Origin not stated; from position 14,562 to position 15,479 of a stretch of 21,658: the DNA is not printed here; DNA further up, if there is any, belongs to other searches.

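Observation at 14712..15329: Receiver domain fused to an N-terminal membrane anchor: inverted two-component topology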

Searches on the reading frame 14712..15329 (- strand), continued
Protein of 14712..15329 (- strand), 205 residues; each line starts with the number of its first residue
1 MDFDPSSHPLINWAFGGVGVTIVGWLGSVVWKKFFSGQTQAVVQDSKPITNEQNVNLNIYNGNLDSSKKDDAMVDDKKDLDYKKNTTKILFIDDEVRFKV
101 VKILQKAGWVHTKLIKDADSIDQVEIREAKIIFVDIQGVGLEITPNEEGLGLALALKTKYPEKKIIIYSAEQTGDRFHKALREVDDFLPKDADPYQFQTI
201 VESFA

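Call 47: search_protein_families(library=padloc, proteins=[L005:7935-9809:+, L005:6710-7321:+, L005:7278-7703:+, L006:12624-13391:-, L006:13560-14174:+, L006:14215-14922:-, L004:12564-14816:-, L004:14921-16090:-, L003:12105-12629:+], max_evalue=0.001)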
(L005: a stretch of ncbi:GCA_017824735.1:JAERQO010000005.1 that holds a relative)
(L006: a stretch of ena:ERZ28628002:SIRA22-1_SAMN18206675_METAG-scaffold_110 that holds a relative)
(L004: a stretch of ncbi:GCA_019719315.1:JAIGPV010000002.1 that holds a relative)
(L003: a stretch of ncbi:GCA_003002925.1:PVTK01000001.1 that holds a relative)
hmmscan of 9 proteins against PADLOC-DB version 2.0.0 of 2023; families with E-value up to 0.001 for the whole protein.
L005:7935-9809:+ (624 aa): 0 families

L005:6710-7321:+ (203 aa): 10 families
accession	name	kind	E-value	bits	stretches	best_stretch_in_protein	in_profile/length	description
PDLC04368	PDC-M05A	-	9.7e-77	255.3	1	2-194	4-197/201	-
PDLC04372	PDC-M05A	-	1.5e-39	133.9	1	32-192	3-164/167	-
PDLC04369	PDC-M05A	-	5.5e-31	105.8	1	8-191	10-190/201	-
PDLC04371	PDC-M05A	-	5.6e-24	83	1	4-156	24-178/211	-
PDLC04370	PDC-M05A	-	3e-23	80.7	1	11-190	15-192/194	-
PDLC01438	Csa3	-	2.1e-06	26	1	7-103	144-236/305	"CAS-I,CAS-II,CAS-III,CAS-IV,CAS-V,CAS-VI; associated_signaling"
PDLC04903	PDC-S09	-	1e-05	23.8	1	97-130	17-51/108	-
PDLC04904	PDC-S09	-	2.4e-05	22.5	1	108-135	28-55/104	-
PDLC04902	PDC-S09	-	3.5e-05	22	1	108-149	24-64/97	-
PDLC04906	PDC-S09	-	0.00067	18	1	92-129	9-48/98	-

L005:7278-7703:+ (141 aa): 9 families
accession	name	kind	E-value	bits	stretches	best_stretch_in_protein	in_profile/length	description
PDLC04379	PDC-M05B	-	2.8e-68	226.5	1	1-140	1-140/147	-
PDLC04376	PDC-M05B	-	9e-53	175.7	1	21-138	2-119/121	-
PDLC04377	PDC-M05B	-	9.1e-29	98.4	1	1-140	1-141/149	-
PDLC04378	PDC-M05B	-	6.5e-26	89.4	1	17-139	24-145/153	-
PDLC04373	PDC-M05B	-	6.5e-23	79.3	1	3-133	6-133/141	-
PDLC04374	PDC-M05B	-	4.7e-22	76.8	1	11-139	12-140/146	-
PDLC04375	PDC-M05B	-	2e-13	48.9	1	9-132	21-144/151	-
PDLC04381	PDC-M05B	-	2.8e-12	45.1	1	28-133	2-103/113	-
PDLC04380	PDC-M05B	-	5.9e-05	21.4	1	11-83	23-93/114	-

L006:12624-13391:- (255 aa): 17 families
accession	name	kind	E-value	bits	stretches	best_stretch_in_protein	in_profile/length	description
PDLC05062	PDC-S66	-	5.5e-71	237.3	1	111-251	140-280/282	-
PDLC00417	ThsB1|ThsB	-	5.1e-43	145.7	1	117-254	164-302/303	TIR-like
PDLC00424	ThsB1|ThsB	-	7.3e-26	89.4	1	105-251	87-232/234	TIR-like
PDLC02962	RT-TIR_XII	-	5.2e-16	56.6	1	113-252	339-477/478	single gene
PDLC02012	SAVED5--SAVED_TIR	-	5.2e-13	46.9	1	111-225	5-118/404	-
PDLC02961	RT-TIR_XII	-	8.7e-11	39.4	1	114-252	342-473/475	single gene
PDLC02421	Aga_TIR-PNTD1-PNTD2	-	1e-10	39.3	1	121-188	5-73/430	Class I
PDLC02403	Aga_TIR-PNTD1-PNTD2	-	1.6e-10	38.6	1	122-187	5-71/443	Class I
PDLC03957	bSEFIR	-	4.1e-08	31.4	1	119-186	38-107/412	-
PDLC03015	TIR-NLR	-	2.7e-07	27.7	1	122-195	4-75/824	-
PDLC02400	Aga_TIR-PNTD1-PNTD2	-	6.3e-06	22.7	1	111-179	173-246/639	Class I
PDLC00728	Effector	-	1e-05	22.7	1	114-171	4-64/432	TIR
PDLC00727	Effector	-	4.8e-05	20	1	121-183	175-237/590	TIR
PDLC00426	ThsB1|ThsB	-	0.0001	19.7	1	113-195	231-319/352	TIR-like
PDLC02416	Aga_REase-TIR-PNTD1-PNTD2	-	0.00014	18.7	1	90-172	138-207/572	Class I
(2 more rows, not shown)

L006:13560-14174:+ (204 aa): 7 families
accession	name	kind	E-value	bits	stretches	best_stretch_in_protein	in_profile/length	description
PDLC04688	PDC-M50B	-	3.8e-12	44.7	1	3-158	2-130/162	-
PDLC00433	ThsB1|ThsB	-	3e-10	38.4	1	3-125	2-118/164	TIR-like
PDLC00431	ThsB1|ThsB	-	9.8e-10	37.1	1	4-140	3-138/162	TIR-like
PDLC00418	ThsB1|ThsB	-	3.6e-09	34.6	1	3-89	4-90/155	TIR-like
PDLC00428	ThsB1|ThsB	-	3.8e-09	35.2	1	3-190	2-209/219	TIR-like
PDLC00438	ThsB1|ThsB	-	0.0002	19.4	0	4-190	3-196/206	TIR-like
PDLC00429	ThsB1|ThsB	-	0.00021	19.4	1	3-86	4-89/167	TIR-like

L006:14215-14922:- (235 aa): 0 families

L004:12564-14816:- (750 aa): 20 families
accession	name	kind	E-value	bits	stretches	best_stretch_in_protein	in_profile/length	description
PDLC00633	ZorD1|ZorD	-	1.1e-12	44.9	1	483-695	665-852/908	"SWI2/SNF2 helicase, Mrr-like nuclease"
PDLC02500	BrxHI|BrxHII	-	2.6e-10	37.5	1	590-720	480-608/933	BrxHI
PDLC00631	ZorD1|ZorD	-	2.3e-09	33.6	1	476-694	671-877/1071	"SWI2/SNF2 helicase, Mrr-like nuclease"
PDLC02842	DpdE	-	3.2e-09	33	1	476-693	920-1123/1176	DpdE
PDLC02623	DrmD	-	6.9e-09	32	0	594-726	533-665/1040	DrmD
PDLC02627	DrmD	-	3.4e-08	30.1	0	83-130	319-366/748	DrmD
PDLC00628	ZorD1|ZorD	-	3.8e-08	29.5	1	613-695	858-941/1171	"SWI2/SNF2 helicase, Mrr-like nuclease"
PDLC02849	DpdE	-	7.5e-07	25.7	0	556-720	669-832/857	DpdE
PDLC01767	Cas3e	-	8.1e-07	25.9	1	56-120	181-239/680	-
PDLC02845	DpdE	-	1.2e-06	24.7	0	472-716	1045-1268/1293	DpdE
PDLC00632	ZorD1|ZorD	-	1.6e-06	24.3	1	485-694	843-1049/1101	"SWI2/SNF2 helicase, Mrr-like nuclease"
PDLC00627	ZorD1|ZorD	-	4.8e-06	22.8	0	50-134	443-542/1006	"SWI2/SNF2 helicase, Mrr-like nuclease"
PDLC00634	ZorD1|ZorD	-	8.9e-06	21.7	0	476-693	730-933/1208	"SWI2/SNF2 helicase, Mrr-like nuclease"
PDLC02852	DpdE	-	3.4e-05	20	1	85-130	483-528/905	DpdE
PDLC04556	PDC-M27C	-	4.1e-05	20.1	0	80-130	52-104/892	-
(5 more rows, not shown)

L004:14921-16090:- (389 aa): 3 families
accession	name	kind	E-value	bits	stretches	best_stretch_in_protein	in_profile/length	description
PDLC04134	mad2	-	6.5e-16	56.2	1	14-186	269-433/492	mads_2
PDLC03227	MTase_II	-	0.00026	18.1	1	31-158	42-191/494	Type II methyltransferase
PDLC03258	MTase_II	-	0.00083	16.6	0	14-179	21-180/366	Type II methyltransferase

L003:12105-12629:+ (174 aa): 0 families

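Call 56: find_encoding_contigs(protein=P0053, flank=4000, max_places=2)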
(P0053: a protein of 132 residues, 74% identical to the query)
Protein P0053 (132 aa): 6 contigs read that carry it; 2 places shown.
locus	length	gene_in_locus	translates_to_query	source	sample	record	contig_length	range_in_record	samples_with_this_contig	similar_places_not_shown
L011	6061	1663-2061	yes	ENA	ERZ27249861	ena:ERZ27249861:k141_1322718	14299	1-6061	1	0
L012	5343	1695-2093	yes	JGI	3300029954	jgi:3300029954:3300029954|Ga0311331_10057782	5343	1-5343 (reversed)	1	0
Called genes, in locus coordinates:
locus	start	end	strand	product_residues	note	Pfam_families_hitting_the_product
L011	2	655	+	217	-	?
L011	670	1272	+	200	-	PF00182:Glyco_hydro_19 (weak)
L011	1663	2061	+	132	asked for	-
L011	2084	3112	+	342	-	PF02518:HATPase_c (weak)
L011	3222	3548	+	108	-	-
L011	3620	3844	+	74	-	-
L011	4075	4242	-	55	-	-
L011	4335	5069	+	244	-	-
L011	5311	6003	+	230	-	PF01609:DDE_Tnp_1 (weak)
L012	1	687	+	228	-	?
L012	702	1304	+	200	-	PF00182:Glyco_hydro_19 (weak)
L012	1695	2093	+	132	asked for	-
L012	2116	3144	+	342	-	PF02518:HATPase_c (weak)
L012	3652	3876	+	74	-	-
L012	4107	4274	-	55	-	-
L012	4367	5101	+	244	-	-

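Call 68: search_solved_structures(query=A1, max_evalue=0.001, show_alignments=3)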
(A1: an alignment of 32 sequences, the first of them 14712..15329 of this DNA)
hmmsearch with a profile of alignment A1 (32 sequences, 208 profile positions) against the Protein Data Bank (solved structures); distinct sequences matched with E-value up to 0.001: 0.

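Call 69: search_solved_structures(query=A1, max_evalue=5, show_alignments=3)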
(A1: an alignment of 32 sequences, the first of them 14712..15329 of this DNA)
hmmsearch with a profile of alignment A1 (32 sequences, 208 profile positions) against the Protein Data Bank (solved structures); distinct sequences matched with E-value up to 5: 11.
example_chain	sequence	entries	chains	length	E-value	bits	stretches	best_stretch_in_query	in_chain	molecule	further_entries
4d6x_A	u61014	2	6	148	0.031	17.1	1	82-187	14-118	BACTERIAL REGULATORY, FIS FAMILY PROTEIN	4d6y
6swb_A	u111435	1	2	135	0.081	15.8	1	132-202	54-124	Two-component response regulator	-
6swf_A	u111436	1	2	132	0.11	15.3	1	132-202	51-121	Two-component response regulator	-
6ekg_Y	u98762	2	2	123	0.15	14.9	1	127-203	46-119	Chemotaxis protein CheY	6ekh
7od9_B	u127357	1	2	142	0.16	14.8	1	124-203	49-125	Response regulator receiver protein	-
8uvx_B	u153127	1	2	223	0.48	13.3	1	146-189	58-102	DNA-binding response regulator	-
8uuz_A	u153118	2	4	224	0.49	13.2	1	146-189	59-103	DNA-binding response regulator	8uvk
9rxn_A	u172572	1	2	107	0.57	13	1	68-121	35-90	Na(+)/H(+) exchange regulatory cofactor NHE-RF3,Solute carrier family 22 member 12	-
9rxr_A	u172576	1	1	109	0.57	13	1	68-121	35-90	Na(+)/H(+) exchange regulatory cofactor NHE-RF3,Solute carrier family 22 member 12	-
5m7n_A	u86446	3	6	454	0.74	12.6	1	86-180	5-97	Nitrogen assimilation regulatory protein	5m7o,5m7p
1dc7_A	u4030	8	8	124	1.7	11.4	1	146-201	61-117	NITROGEN REGULATION PROTEIN | NITROGEN REGULATION PROTEIN NR(I) | NTRC RECEIVER DOMAIN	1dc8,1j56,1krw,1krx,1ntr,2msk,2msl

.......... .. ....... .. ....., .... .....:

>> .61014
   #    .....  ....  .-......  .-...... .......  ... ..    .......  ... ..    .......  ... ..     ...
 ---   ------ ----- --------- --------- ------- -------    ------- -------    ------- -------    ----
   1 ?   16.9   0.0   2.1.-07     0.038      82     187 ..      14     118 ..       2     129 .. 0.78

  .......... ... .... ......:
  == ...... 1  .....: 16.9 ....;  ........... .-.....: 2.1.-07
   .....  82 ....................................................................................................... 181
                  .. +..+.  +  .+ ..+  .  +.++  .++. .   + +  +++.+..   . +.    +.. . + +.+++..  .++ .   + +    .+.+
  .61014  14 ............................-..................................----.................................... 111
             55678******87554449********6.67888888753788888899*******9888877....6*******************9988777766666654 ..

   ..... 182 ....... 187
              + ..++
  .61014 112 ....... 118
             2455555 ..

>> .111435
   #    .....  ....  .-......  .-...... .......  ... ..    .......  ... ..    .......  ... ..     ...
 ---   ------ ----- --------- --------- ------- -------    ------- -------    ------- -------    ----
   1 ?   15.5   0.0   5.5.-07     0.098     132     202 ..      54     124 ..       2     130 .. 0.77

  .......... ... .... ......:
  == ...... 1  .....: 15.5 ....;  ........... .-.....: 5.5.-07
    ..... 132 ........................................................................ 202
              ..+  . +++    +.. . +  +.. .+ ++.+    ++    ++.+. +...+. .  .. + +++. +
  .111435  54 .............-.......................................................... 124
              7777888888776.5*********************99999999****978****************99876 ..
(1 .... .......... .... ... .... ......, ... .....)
